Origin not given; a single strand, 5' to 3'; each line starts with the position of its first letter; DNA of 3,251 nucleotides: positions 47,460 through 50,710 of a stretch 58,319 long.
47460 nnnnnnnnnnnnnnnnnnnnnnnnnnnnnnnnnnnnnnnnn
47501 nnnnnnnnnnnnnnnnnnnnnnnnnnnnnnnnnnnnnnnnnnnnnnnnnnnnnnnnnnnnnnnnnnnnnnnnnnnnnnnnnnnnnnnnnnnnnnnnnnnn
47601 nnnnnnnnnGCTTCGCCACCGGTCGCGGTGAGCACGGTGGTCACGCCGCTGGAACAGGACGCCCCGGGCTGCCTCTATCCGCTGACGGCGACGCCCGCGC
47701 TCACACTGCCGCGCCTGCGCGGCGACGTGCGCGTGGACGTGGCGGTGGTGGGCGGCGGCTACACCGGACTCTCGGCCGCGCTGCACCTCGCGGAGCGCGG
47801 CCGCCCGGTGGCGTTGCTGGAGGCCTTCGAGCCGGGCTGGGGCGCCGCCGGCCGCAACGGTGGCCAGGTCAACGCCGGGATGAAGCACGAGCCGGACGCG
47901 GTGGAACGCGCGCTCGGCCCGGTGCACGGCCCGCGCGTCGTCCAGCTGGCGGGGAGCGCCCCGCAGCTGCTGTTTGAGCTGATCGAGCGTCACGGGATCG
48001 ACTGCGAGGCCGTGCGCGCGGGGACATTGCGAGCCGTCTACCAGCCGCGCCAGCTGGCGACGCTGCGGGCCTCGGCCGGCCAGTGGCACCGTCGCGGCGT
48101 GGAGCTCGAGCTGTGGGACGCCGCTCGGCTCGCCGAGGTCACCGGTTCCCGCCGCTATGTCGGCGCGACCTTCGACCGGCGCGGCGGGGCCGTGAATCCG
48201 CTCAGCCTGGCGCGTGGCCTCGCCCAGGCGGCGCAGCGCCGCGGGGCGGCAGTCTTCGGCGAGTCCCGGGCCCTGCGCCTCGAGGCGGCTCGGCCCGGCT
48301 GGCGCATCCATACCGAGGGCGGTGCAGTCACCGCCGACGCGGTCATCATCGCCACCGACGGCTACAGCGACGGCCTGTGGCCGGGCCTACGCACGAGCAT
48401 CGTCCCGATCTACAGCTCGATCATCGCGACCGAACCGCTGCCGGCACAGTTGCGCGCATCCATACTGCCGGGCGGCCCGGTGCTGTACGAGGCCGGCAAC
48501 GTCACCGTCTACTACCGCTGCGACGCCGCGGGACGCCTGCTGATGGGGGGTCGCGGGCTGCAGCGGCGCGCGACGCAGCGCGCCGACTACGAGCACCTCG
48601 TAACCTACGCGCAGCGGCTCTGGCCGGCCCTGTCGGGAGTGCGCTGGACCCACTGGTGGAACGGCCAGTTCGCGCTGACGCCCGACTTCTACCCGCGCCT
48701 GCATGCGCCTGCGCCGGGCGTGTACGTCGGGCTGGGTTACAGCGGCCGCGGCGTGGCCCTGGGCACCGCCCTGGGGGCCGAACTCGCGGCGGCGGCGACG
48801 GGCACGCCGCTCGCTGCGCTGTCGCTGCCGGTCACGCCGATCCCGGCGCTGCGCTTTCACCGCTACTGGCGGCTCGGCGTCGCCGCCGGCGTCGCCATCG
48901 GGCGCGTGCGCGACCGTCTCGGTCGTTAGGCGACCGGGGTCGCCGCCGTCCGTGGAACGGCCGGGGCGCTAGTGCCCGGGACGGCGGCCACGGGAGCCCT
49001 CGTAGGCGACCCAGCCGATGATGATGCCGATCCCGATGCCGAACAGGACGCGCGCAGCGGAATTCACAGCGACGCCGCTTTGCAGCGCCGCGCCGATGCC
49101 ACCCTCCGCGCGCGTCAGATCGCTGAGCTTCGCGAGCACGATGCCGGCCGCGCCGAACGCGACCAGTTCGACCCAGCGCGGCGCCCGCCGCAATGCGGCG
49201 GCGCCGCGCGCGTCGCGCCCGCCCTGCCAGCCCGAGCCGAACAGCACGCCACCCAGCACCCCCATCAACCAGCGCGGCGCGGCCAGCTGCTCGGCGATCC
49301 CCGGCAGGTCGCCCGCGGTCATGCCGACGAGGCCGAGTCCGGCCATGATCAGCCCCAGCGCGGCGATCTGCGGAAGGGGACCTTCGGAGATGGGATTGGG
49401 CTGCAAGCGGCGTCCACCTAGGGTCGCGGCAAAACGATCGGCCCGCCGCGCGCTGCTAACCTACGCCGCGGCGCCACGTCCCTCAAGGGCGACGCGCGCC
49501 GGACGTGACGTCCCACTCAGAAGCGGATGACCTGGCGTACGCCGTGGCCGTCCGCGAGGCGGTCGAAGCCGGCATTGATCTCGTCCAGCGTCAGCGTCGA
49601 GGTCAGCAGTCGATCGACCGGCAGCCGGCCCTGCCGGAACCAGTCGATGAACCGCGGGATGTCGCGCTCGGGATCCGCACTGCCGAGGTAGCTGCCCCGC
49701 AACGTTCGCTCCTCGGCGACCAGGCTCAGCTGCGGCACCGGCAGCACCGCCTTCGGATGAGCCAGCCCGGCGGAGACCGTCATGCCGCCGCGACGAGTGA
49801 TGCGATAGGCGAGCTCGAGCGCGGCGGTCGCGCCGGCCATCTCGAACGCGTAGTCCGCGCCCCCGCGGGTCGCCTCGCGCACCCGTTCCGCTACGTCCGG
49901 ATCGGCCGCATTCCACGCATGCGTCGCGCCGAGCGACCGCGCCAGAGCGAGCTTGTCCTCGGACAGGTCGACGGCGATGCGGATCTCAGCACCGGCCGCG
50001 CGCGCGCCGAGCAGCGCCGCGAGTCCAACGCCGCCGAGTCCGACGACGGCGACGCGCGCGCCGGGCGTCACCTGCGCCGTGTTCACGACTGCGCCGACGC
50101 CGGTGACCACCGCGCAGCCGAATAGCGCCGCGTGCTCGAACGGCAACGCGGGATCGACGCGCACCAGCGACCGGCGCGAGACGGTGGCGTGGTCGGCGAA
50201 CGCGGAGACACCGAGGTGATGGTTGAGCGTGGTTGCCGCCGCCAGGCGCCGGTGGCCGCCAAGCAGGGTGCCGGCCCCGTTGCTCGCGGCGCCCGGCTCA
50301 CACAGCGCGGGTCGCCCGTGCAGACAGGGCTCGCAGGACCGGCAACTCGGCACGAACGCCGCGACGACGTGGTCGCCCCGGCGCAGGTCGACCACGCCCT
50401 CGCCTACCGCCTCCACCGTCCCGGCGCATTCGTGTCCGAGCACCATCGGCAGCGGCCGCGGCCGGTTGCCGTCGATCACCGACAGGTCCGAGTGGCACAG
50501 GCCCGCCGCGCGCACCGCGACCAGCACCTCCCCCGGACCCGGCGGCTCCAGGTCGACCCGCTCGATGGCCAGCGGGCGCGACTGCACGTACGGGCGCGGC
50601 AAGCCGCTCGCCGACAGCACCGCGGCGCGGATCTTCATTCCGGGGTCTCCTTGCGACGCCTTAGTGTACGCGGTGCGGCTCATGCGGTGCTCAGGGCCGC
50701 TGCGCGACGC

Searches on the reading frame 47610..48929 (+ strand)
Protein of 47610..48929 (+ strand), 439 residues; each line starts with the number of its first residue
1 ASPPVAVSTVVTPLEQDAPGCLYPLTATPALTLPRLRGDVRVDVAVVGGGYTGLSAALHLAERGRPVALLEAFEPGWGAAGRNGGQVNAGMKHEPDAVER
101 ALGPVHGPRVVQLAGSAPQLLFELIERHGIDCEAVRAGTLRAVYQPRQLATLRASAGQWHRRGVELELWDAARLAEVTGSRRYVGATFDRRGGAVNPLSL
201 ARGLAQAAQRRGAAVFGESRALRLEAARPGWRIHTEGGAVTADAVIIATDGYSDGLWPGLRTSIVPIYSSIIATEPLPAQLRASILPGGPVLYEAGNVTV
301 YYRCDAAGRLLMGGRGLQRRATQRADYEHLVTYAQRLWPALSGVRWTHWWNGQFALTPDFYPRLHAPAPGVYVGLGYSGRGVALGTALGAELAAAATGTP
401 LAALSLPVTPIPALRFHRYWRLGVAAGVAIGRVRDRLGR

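Call 3: search_protein_families(library=pfam, proteins=[window:47610-48929:+], max_evalue=0.01)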
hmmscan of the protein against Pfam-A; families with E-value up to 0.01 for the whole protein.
window:47610-48929:+ (439 aa): 13 families
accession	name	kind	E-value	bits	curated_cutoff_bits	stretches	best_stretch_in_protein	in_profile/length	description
PF01266.30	DAO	-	5.8e-68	230.4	27.9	1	43-394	1-352/353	FAD dependent oxidoreductase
PF00890.30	FAD_binding_2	-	1.1e-07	31.9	20.4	1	43-254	1-206/414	FAD binding domain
PF01593.30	Amino_oxidase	-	1.5e-05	25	19.8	0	52-72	2-22/443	Flavin containing amine oxidoreductase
PF03486.20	HI0933_like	-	1.7e-05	24.8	50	1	43-138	2-99/244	HI0933-like protein Rossmann domain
PF12831.13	FAD_oxidored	-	8.6e-05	22.4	27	1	43-189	1-127/416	FAD dependent oxidoreductase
PF07992.20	Pyr_redox_2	-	0.00015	21.7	26.1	1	42-72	143-173/291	Pyridine nucleotide-disulphide oxidoreductase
PF13450.12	NAD_binding_8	-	0.00017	22.3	21.9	1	46-72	1-27/68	NAD(P)-binding Rossmann-like domain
PF01494.25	FAD_binding_3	-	0.00068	19.4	22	1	41-72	1-32/349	FAD binding domain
PF13454.12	NAD_binding_9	-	0.00079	19.9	21.8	0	45-75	1-32/155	FAD-NAD(P)-binding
PF01946.23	Thi4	-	0.00089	19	26.2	1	40-87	16-63/235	Thi4 family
PF13738.12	Pyr_redox_3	-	0.0016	18.2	30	0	43-71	166-194/305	Pyridine nucleotide-disulphide oxidoreductase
PF01134.28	GIDA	-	0.0016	18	22.1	1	43-70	1-28/391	Glucose inhibited division protein A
PF00070.33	Pyr_redox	-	0.0063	17.4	22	0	44-71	2-29/82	Pyridine nucleotide-disulphide oxidoreductase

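Call 4: search_protein_families(library=ncbifam, proteins=[window:47610-48929:+], max_evalue=0.01)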
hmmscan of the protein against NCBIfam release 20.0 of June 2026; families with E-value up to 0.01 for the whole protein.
window:47610-48929:+ (439 aa): 64 families (the best 25 are shown)
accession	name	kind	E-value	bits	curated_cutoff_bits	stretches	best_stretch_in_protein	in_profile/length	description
NF050086.1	pipecolate_AmaA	exception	2.2e-93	313.2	600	1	21-428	5-412/425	L-pipecolate oxidase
TIGR03329.1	Phn_aa_oxid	hypoth_equivalog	2.3e-42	145.3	632.8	1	32-395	15-390/460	putative aminophosphonate oxidoreductase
TIGR02352.1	thiamin_ThiO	equivalog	1.6e-19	70.3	250.8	1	44-394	1-345/351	glycine oxidase ThiO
NF002480.1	PRK01747.1-1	equivalog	1.4e-15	56.8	540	1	41-257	248-456/645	bifunctional tRNA (5-methylaminomethyl-2-thiouridine)(34)-methyltransferase MnmC2/FAD-dependent 5-carboxymethylaminomethyl-2-thiouridine(34)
TIGR03197.1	MnmC_Cterm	equivalog_domain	1.7e-15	57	174.2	1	43-249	1-199/400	FAD-dependent 5-carboxymethylaminomethyl-2-thiouridine(34) oxidoreductase MnmC1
NF008425.0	PRK11259.1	equivalog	6.9e-15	54.9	257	1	41-266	4-218/377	N-methyl-L-tryptophan oxidase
TIGR03364.1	HpnW_proposed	hypoth_equivalog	2.2e-12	46.7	285.1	1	43-258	2-202/365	TIGR03364 family FAD-dependent oxidoreductase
TIGR01373.1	soxB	subfamily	3.7e-12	45.8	529.45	1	176-394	159-380/407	sarcosine oxidase subunit beta family protein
NF001933.0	PRK00711.1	subfamily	1.4e-09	37.5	383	1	109-389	107-392/429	D-amino acid dehydrogenase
NF008726.1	PRK11728.1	equivalog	1.1e-08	34.3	299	1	43-253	2-202/389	L-2-hydroxyglutarate oxidase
TIGR03467.1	HpnE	equivalog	1.3e-07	31.3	283.05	1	44-73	1-30/430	hydroxysqualene dehydroxylase HpnE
TIGR01377.1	soxA_mon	subfamily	1.6e-06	27.2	479.65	1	43-76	2-35/381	amino oxidase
TIGR02032.1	GG-red-SF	subfamily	1.7e-06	27.9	158.8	1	43-72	2-31/297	geranylgeranyl reductase family protein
NF009074.0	PRK12409.1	equivalog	1.7e-06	27.5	494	0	110-387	107-394/410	D-amino acid dehydrogenase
TIGR00275.1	TIGR00275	subfamily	1.7e-06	27.2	183.8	1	44-72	1-29/401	aminoacetone oxidase family FAD-binding enzyme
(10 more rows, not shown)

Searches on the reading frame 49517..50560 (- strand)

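Call 52: search_protein_families(library=pfam, proteins=[window:49517-50560:-], max_evalue=0.00001)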
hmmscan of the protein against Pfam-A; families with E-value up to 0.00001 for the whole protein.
window:49517-50560:- (347 aa): 2 families
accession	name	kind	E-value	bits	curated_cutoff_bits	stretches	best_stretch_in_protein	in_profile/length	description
PF00107.32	ADH_zinc_N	-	9.5e-29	100.4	31.8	1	177-308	1-127/129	Zinc-binding dehydrogenase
PF08240.17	ADH_N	-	4.1e-25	88.5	23.5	1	8-109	1-94/104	Alcohol dehydrogenase GroES-like domain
